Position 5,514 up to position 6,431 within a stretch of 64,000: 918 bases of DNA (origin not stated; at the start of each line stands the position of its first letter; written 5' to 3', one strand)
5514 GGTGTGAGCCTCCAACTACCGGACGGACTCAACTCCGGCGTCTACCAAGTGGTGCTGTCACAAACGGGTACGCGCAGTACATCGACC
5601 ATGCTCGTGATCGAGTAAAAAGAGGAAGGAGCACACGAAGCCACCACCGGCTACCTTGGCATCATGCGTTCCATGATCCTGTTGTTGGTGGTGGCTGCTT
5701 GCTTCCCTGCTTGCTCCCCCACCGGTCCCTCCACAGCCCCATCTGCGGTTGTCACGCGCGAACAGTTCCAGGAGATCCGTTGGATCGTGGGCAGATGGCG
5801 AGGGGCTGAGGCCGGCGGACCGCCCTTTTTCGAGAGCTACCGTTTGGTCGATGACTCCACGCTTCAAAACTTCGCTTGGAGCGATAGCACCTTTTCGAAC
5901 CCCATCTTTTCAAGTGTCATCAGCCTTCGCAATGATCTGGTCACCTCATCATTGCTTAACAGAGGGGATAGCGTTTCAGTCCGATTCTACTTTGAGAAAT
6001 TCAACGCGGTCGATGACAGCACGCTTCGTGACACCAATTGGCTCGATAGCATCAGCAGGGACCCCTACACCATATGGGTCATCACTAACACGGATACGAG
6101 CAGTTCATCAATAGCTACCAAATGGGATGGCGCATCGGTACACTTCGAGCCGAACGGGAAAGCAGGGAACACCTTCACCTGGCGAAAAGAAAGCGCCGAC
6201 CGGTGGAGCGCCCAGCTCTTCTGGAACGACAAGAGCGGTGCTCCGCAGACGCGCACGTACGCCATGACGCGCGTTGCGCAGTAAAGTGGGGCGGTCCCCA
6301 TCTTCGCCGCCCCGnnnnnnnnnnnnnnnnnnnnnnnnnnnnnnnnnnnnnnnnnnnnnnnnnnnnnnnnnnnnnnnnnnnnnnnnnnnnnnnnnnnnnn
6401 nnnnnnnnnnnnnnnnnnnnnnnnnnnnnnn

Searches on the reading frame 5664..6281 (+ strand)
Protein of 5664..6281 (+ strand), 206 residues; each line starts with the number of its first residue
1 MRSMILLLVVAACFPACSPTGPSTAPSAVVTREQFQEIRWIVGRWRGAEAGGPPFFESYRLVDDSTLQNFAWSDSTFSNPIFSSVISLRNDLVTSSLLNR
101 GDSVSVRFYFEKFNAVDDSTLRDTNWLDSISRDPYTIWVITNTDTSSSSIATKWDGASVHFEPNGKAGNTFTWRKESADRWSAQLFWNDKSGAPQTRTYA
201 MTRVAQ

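Call 8: search_protein_families(library=pfam, proteins=[window:5664-6281:+], max_evalue=0.01)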
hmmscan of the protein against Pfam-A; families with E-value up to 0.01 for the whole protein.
window:5664-6281:+ (206 aa): 0 families

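Call 40: search_protein_families(library=ncbifam, proteins=[window:5664-6281:+], max_evalue=0.01)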
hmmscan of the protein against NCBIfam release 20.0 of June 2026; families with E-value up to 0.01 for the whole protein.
window:5664-6281:+ (206 aa): 0 families
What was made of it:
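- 5664..6284 (+): Gene for a 206-aa predicted lipoprotein, immediately upstream of copy 2. No Pfam or NCBIfam match (calls 8, 40).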

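Call 73: search_protein_families(library=padloc, proteins=[window:5664-6281:+], max_evalue=0.01)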
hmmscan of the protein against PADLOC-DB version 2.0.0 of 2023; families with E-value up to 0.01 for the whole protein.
window:5664-6281:+ (206 aa): 0 families

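Call 74: search_protein_families(library=phrogs, proteins=[window:5664-6281:+], max_evalue=0.01)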
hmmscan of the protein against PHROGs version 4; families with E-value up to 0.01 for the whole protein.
window:5664-6281:+ (206 aa): 0 families
